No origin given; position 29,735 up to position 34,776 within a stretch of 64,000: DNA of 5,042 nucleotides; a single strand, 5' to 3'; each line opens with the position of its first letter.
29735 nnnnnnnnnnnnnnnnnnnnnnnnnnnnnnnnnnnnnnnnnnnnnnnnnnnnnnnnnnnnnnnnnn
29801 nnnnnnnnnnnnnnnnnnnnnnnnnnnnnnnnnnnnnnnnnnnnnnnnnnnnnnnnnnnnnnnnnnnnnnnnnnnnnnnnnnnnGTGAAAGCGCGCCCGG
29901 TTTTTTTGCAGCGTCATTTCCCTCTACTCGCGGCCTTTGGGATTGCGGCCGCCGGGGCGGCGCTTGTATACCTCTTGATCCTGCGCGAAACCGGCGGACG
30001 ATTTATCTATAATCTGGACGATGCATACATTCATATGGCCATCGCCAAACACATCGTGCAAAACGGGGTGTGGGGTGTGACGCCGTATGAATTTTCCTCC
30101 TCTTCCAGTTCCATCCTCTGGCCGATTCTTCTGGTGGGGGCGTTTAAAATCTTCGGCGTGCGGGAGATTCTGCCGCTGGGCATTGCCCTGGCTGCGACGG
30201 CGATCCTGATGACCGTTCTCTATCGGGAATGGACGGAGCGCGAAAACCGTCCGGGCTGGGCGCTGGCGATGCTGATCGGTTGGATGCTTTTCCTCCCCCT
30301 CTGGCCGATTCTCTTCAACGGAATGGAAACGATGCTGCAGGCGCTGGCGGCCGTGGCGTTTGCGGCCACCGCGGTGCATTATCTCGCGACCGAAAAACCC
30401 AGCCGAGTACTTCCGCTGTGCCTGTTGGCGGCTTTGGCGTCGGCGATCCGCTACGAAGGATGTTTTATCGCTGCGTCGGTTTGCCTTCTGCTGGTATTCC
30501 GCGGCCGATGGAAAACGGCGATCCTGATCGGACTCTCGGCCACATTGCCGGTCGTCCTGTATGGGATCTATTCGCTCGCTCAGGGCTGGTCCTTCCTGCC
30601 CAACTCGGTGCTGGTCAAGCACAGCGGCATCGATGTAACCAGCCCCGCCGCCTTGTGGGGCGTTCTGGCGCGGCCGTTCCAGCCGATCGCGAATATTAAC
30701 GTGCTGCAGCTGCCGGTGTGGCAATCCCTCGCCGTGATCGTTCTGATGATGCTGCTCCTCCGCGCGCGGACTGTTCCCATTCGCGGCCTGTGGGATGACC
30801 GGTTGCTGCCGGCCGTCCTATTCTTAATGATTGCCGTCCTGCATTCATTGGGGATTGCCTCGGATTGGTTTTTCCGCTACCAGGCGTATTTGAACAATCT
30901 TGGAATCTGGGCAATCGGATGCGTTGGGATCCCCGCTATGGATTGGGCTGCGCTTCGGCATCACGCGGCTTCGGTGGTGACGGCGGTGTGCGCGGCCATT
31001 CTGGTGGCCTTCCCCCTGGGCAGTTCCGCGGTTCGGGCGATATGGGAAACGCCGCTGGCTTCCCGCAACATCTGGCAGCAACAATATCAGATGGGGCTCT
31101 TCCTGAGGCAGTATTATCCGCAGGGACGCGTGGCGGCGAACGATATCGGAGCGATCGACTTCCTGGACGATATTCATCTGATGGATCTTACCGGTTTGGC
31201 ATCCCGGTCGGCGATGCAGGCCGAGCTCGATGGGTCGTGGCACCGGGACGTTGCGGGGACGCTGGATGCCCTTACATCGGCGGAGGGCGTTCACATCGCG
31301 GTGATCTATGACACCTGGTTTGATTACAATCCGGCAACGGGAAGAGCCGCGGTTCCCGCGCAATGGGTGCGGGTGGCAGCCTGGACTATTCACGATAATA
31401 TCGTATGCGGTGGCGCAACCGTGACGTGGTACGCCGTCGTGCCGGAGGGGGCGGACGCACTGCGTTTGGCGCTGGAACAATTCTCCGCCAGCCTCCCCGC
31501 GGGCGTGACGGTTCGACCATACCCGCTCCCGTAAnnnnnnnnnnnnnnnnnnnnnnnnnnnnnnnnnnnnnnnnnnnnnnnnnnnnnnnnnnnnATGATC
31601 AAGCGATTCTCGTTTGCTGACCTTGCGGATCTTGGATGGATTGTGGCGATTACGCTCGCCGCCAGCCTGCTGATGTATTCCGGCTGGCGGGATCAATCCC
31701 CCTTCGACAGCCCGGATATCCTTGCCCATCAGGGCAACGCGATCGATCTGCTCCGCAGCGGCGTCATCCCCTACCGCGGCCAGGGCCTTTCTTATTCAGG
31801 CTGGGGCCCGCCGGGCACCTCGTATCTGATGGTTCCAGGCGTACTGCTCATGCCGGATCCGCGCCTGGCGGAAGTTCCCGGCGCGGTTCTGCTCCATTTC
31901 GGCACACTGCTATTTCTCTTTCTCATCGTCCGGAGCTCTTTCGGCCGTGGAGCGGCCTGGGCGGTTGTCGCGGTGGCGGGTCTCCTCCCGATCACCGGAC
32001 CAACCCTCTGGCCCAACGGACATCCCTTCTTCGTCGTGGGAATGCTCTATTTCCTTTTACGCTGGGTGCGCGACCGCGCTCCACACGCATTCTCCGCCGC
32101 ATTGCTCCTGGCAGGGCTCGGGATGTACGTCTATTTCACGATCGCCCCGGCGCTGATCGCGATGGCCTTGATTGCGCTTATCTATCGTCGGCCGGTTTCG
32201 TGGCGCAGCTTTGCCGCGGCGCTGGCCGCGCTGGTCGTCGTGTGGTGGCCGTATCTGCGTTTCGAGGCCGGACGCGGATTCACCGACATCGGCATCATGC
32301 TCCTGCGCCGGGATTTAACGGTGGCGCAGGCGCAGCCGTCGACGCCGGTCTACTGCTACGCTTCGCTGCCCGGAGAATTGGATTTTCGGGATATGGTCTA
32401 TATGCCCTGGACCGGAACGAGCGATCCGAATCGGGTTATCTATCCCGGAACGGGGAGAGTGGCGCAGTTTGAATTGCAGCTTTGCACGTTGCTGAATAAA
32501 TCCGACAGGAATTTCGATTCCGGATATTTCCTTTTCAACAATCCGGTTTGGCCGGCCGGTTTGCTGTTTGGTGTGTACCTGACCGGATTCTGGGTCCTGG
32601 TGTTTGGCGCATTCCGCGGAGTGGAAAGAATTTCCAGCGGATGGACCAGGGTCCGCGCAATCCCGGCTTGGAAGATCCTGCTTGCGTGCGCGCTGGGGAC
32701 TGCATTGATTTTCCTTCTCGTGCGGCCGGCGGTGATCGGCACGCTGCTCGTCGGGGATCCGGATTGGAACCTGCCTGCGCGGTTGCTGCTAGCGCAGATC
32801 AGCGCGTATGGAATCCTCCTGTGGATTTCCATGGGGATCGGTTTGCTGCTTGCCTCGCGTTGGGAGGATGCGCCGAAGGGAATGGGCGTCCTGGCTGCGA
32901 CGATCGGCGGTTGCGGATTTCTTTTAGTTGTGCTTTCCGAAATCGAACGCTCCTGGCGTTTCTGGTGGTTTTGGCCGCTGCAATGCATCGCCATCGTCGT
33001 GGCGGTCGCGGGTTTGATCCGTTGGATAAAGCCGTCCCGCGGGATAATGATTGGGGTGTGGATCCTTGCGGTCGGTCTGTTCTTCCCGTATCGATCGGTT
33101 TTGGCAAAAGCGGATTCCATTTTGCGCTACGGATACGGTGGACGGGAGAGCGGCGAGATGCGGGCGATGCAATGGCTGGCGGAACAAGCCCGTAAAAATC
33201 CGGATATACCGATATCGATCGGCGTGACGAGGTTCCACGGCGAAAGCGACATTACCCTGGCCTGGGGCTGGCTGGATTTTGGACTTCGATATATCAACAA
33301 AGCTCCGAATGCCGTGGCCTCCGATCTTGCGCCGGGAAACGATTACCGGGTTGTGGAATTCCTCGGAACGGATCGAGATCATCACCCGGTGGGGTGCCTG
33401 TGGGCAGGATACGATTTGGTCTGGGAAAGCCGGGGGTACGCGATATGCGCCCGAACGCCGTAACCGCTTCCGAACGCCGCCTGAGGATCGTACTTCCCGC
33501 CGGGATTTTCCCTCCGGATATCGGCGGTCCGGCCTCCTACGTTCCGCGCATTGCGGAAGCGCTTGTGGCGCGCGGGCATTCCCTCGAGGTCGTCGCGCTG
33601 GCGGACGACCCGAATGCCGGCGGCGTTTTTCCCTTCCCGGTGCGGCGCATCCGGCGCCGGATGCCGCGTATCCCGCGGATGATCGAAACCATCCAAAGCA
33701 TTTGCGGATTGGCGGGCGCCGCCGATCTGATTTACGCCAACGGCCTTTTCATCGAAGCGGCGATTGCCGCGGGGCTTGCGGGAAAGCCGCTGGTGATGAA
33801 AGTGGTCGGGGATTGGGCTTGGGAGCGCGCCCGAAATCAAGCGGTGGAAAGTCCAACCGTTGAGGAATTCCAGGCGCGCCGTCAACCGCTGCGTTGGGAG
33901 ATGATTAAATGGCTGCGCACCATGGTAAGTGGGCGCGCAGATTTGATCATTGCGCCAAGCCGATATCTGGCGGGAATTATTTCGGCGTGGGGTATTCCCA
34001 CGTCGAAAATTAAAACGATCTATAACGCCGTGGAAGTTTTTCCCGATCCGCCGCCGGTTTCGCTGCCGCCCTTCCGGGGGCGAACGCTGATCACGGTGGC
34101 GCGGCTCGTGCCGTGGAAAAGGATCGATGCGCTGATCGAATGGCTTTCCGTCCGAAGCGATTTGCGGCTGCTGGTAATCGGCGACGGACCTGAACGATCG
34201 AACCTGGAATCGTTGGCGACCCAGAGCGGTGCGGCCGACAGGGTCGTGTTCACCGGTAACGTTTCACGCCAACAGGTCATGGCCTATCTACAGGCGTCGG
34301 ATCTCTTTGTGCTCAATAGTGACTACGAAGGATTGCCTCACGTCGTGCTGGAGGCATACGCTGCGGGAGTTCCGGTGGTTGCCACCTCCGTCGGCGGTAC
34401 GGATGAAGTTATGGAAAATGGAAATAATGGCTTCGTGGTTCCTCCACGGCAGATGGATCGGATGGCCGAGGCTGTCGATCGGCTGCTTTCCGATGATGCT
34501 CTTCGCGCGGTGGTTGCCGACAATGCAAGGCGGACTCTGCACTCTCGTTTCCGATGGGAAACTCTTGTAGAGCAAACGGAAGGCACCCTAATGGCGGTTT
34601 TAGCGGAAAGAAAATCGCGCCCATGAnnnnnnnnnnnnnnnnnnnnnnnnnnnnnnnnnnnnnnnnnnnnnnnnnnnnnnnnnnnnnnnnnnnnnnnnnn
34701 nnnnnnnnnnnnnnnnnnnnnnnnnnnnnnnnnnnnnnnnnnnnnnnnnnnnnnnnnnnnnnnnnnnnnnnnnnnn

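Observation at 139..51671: A ~51-kb unidirectional glycan-assembly supercluster pairs a Wzm/Wzt ABC exporter with eight GT-C-like polytopic membrane proteins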

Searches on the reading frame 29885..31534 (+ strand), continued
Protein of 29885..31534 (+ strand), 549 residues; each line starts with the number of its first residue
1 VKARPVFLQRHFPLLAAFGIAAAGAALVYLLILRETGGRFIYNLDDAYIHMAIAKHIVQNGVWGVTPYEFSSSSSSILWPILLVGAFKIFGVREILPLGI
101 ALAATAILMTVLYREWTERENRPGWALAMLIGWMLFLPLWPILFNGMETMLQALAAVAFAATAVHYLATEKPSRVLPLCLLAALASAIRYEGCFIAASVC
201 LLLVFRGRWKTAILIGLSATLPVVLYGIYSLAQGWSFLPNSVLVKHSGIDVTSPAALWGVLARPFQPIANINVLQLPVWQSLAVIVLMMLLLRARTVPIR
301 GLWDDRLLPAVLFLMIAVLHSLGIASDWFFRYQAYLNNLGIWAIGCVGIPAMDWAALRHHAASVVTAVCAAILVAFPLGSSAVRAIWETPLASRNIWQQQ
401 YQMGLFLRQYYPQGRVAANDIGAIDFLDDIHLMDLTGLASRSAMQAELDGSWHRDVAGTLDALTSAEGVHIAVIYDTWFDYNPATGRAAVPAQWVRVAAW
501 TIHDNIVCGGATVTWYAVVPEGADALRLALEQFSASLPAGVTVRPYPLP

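Call 86: search_protein_representatives(alignment_id=A1)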
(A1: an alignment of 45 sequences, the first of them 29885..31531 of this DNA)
Query: 45 sequences, 542 profile positions. Proteins with E-value up to 0.001 (for the whole library): 12252; up to 1e-10: 6266; up to 1e-30: 3655. The best 150 are listed.
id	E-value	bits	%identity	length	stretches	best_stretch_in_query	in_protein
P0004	3.5e-213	725.6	-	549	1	5-540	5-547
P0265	1.1e-210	717.4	-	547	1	4-540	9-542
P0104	2.0e-202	690.2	-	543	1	4-541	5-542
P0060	3.1e-200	682.9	-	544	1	3-537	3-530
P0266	6.3e-197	672.0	-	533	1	6-536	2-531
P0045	7.2e-194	661.9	-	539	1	4-538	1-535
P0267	1.7e-192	657.3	-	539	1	9-537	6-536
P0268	1.9e-192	657.2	-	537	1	5-537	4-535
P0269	5.6e-191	652.4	-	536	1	9-541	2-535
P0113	2.9e-190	650.0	-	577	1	13-538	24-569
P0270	2.7e-188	643.5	-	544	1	3-540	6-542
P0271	9.4e-188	641.7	-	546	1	8-540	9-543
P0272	2.0e-186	637.4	-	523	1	6-528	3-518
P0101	3.5e-186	636.6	-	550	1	7-540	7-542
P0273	6.2e-186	635.7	-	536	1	9-537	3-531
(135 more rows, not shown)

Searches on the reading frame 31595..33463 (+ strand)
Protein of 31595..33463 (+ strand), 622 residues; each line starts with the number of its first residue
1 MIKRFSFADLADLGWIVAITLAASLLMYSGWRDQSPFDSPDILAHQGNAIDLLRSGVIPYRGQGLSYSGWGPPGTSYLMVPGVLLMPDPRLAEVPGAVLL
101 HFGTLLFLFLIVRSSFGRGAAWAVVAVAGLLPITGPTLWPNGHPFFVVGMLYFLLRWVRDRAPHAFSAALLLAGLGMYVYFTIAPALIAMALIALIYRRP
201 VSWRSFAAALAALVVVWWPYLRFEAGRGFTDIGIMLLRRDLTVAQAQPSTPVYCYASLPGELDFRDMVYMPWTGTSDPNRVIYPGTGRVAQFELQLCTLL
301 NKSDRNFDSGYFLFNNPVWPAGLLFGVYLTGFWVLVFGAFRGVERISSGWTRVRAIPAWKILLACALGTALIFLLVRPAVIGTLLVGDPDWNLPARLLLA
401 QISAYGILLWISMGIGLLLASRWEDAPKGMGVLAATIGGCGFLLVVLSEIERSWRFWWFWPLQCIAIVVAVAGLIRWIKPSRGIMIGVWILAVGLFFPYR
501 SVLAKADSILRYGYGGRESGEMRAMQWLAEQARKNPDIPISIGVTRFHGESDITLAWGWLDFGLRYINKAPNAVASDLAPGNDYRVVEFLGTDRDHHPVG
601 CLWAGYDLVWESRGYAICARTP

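Call 6: search_protein_families(library=pfam, proteins=[window:31595-33463:+], max_evalue=0.01)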
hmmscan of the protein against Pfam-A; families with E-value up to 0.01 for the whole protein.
window:31595-33463:+ (622 aa): 1 family
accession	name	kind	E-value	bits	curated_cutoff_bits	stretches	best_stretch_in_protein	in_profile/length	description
PF13231.12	PMT_2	-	4.8e-08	33.8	26.1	1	72-216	3-151/160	Dolichyl-phosphate-mannose-protein mannosyltransferase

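Call 11: search_protein_families(library=ncbifam, proteins=[window:31595-33463:+], max_evalue=0.1)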
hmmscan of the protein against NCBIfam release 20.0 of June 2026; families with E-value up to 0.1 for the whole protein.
window:31595-33463:+ (622 aa): 0 families

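Call 18: search_solved_structures(query=window:31595-33463:+, max_evalue=10)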
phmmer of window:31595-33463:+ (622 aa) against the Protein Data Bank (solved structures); distinct sequences matched with E-value up to 10: 0.

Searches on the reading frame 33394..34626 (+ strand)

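Call 6: search_protein_families(library=pfam, proteins=[window:33394-34626:+], max_evalue=0.01)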
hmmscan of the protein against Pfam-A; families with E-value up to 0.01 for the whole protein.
window:33394-34626:+ (410 aa): 6 families
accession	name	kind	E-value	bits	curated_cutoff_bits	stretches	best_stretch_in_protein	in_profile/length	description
PF00534.26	Glycos_transf_1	-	7.3e-43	146.5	26.4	1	230-380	16-171/172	Glycosyl transferases group 1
PF13692.12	Glyco_trans_1_4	-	4.1e-35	121.5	27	1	230-367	2-142/142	Glycosyl transferases group 1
PF13439.12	Glyco_transf_4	-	9.3e-18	65.3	28.5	1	43-214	1-167/170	Glycosyltransferase Family 4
PF13579.12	Glyco_trans_4_4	-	2e-15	57.9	29.7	1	44-211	1-157/158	Glycosyl transferase 4-like domain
PF13524.12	Glyco_trans_1_2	-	2.9e-11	43.9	25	1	247-394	5-141/144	Glycosyl transferase-like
PF20706.3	GT4-conflict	-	2.7e-10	40.2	26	1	254-393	230-383/385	Family 4 Glycosyltransferase in conflict systems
